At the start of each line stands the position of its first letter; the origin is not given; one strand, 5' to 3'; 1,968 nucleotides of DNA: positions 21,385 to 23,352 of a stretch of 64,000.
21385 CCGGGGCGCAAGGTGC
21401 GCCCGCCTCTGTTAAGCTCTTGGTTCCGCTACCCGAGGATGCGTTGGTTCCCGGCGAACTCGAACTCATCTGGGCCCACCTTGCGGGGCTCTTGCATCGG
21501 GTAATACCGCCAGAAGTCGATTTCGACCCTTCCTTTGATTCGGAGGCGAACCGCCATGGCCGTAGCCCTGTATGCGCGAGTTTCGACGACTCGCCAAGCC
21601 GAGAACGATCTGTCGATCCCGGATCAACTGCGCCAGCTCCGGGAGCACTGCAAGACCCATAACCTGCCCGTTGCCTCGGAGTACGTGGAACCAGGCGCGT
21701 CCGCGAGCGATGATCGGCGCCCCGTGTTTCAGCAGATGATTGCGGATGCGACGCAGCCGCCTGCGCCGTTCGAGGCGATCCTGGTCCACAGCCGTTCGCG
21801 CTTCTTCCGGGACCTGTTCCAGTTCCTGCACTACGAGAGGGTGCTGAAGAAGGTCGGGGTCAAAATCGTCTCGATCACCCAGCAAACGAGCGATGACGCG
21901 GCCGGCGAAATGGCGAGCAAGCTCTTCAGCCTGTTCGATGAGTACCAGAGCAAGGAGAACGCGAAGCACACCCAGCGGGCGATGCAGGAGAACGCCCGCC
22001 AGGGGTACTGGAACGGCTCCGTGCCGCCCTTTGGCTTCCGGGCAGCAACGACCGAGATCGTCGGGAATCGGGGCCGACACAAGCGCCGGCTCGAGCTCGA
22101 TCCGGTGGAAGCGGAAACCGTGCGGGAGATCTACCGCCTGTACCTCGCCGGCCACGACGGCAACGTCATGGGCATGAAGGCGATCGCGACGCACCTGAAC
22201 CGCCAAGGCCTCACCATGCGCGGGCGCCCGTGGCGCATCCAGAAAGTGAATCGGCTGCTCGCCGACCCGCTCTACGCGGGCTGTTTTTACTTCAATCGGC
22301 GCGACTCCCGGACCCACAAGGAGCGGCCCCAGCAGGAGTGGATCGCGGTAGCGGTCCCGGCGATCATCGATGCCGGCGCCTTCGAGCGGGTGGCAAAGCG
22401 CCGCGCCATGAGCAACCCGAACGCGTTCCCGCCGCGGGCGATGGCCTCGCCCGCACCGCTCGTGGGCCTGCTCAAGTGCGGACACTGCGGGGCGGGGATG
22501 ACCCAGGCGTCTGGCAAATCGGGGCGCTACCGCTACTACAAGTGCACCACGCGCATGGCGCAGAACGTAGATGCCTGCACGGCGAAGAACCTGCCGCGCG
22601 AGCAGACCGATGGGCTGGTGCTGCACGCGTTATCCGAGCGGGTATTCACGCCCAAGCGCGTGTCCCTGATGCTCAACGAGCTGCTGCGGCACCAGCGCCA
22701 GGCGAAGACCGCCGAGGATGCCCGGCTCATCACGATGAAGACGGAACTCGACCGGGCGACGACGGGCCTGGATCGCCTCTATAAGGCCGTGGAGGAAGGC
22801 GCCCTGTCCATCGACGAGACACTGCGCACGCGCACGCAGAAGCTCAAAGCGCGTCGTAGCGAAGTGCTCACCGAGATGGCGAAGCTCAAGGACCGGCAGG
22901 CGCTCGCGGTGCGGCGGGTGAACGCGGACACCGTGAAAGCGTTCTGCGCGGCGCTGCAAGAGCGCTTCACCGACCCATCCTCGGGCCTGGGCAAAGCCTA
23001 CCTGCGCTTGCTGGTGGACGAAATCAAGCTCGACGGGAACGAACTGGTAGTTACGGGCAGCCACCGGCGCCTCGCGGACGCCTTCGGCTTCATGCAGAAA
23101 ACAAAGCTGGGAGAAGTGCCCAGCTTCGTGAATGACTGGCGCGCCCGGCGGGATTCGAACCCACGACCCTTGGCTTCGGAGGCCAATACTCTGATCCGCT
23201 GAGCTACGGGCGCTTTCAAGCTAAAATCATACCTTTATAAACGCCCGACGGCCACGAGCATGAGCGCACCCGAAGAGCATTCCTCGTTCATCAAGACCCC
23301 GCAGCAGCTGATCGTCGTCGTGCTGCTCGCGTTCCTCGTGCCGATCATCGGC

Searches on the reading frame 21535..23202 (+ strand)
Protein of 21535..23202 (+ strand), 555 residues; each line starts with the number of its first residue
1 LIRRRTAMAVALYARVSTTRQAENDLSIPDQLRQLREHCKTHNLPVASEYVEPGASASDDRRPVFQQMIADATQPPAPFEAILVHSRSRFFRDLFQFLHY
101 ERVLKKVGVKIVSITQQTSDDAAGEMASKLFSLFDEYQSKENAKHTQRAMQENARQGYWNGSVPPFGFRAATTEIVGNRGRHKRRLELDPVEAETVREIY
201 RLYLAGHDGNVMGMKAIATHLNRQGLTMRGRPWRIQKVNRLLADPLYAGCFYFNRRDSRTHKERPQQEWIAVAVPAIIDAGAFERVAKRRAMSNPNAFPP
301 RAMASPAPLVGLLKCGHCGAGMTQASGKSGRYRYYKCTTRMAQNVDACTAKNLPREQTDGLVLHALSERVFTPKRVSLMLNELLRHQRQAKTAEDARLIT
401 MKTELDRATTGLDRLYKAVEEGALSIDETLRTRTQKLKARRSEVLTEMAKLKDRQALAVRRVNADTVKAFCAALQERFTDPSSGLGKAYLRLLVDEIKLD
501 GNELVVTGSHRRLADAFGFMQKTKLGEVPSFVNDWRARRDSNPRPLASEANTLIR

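Call 57: search_protein_families(library=pfam, proteins=[window:21535-23202:+], max_evalue=0.001)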
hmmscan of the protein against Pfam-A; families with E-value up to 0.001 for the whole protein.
window:21535-23202:+ (555 aa): 3 families
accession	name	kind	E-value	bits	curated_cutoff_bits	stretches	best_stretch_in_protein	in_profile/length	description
PF00239.26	Resolvase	-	1.7e-27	96.8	23.3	1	10-158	1-144/145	Resolvase, N terminal domain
PF07508.19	Recombinase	-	4.8e-18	65.7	21.1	1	190-290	1-99/102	Recombinase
PF13408.12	Zn_ribbon_recom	-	1.5e-13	51.3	25.3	1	308-366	1-57/58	Recombinase zinc beta ribbon domain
